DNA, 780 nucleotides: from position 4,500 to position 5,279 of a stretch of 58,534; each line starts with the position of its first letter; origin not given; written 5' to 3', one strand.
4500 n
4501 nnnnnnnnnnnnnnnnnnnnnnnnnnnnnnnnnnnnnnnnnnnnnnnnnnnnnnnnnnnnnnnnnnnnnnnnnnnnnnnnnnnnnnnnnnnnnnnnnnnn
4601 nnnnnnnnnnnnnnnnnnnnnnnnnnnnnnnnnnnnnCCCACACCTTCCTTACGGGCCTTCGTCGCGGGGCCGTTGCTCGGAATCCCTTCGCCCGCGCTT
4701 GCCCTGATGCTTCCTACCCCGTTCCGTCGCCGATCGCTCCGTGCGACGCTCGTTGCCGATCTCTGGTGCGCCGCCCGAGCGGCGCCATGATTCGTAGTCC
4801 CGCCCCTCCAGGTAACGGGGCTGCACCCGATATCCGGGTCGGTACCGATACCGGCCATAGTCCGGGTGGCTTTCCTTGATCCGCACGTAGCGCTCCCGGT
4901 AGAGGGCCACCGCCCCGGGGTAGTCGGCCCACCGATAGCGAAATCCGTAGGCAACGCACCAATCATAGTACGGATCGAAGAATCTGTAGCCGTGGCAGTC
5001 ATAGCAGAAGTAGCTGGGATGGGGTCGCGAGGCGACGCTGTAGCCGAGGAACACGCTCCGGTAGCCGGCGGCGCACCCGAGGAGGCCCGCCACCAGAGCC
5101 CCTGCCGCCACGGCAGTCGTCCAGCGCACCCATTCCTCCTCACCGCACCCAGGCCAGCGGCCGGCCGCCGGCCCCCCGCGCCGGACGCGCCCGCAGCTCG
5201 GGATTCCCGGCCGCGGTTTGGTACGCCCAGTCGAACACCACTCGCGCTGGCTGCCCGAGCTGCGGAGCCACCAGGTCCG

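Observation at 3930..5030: Paralogous CYDCH (CXXCH) aromatic-rich module shared by two adjacent exported proteins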

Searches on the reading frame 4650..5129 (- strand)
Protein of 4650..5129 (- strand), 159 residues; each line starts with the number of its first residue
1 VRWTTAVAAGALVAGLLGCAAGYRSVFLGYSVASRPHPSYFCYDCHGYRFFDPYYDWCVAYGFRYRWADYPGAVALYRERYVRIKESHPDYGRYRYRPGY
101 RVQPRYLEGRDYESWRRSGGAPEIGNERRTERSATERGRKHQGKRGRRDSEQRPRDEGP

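Call 3: search_protein_families(library=pfam, proteins=[window:4650-5129:-], max_evalue=1)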
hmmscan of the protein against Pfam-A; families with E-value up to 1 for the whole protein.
window:4650-5129:- (159 aa): 0 families

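Call 5: search_protein_families(library=ncbifam, proteins=[window:4650-5129:-], max_evalue=1)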
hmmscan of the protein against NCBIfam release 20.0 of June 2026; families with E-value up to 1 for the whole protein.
window:4650-5129:- (159 aa): 0 families

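Call 6: find_homologous_proteins(query=window:4650-5129:-)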
Query window:4650-5129:- (159 aa): 204 proteins with E <= 0.001 among 953 candidates; the best 120 are listed.
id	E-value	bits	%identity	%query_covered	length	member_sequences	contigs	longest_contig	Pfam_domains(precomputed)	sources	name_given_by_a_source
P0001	1.3e-104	366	100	100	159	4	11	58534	-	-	-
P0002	1.7e-55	206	63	96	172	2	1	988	-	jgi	jgi:hypothetical protein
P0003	2.0e-55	205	60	99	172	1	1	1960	-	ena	-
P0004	3.6e-51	192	61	99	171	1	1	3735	-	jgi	-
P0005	1.7e-50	189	58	97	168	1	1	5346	-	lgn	-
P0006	2.0e-50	189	59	96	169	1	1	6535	-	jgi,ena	-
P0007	2.8e-50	189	58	93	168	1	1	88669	-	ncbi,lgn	-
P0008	1.8e-49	186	58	99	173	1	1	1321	-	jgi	jgi:hypothetical protein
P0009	2.0e-49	186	58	99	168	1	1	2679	-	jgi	jgi:hypothetical protein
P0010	5.1e-49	185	66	73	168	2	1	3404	-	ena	-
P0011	5.2e-49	184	69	73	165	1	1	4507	-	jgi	jgi:hypothetical protein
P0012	5.8e-49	184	56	96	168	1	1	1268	-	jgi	jgi:hypothetical protein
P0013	5.9e-49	184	56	97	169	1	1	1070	-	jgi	jgi:hypothetical protein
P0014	6.9e-49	184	58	98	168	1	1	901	-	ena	-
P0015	1.0e-48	184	61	94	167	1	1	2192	-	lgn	-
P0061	9.5e-46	174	56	99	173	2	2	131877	-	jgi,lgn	jgi:hypothetical protein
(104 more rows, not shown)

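Call 15: find_encoding_contigs(protein=P0061, flank=8000, max_places=2)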
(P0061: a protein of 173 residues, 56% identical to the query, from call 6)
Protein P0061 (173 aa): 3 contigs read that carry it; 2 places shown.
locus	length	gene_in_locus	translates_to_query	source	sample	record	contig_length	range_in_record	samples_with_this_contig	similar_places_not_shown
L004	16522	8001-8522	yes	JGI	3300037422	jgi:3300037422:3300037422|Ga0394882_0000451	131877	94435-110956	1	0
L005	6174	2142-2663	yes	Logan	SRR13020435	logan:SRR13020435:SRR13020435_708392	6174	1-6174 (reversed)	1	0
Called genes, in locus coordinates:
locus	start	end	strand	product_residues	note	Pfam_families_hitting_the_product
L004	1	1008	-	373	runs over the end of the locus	PF21016:RlmN_N, PF04055:Radical_SAM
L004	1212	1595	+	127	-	-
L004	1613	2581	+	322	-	PF02541:Ppx-GppA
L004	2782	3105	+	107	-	-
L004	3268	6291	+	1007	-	PF13424:TPR_12, PF13424:TPR_12, PF01590:GAF, PF00158:Sigma54_activat, PF07724:AAA_2, PF07728:AAA_5, PF14532:Sigma54_activ_2, PF25601:AAA_lid_14, +10 more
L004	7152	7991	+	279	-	-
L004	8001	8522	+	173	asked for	-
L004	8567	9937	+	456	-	PF14326:DUF4384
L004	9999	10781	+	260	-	-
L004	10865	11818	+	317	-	PF03687:UPF0164 (weak)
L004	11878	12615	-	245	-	-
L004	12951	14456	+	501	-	PF00089:Trypsin, PF13365:Trypsin_2, PF00595:PDZ (faint), PF13180:PDZ_2, PF17820:PDZ_6 (weak)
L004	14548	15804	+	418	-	PF01520:Amidase_3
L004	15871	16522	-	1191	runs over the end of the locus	PF00149:Metallophos, PF02872:5_nucleotid_C, PF00149:Metallophos, PF02872:5_nucleotid_C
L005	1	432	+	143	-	?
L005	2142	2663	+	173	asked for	-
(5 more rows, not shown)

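Call 31: predict_structure(alignment_id=A1)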
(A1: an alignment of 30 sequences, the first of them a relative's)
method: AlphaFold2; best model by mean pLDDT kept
length: 159 residues; sequences in the alignment: 30
mean_pLDDT: 64.6   pTM: 0.36
mean pLDDT of the five models: 64.6, 64.4, 62.2, 59.9, 59.5
residues with pLDDT >= 90: 15; 70-90: 46; 50-70: 64; < 50: 34
segments of 3 or more residues with pLDDT < 50: 27-30, 43-54, 125-133, 146-149, 157-159
pLDDT, mean of each block of 10 residues (from residue 1): 91 90 56 58 41 53 68 79 81 71 71 71 50 51 50 52
secondary structure, 60 per line:
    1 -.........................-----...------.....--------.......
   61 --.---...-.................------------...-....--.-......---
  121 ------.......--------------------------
elements in order: H2-26 H41-45 H54-60 H71-87 H104-107 H112-117 H127-133
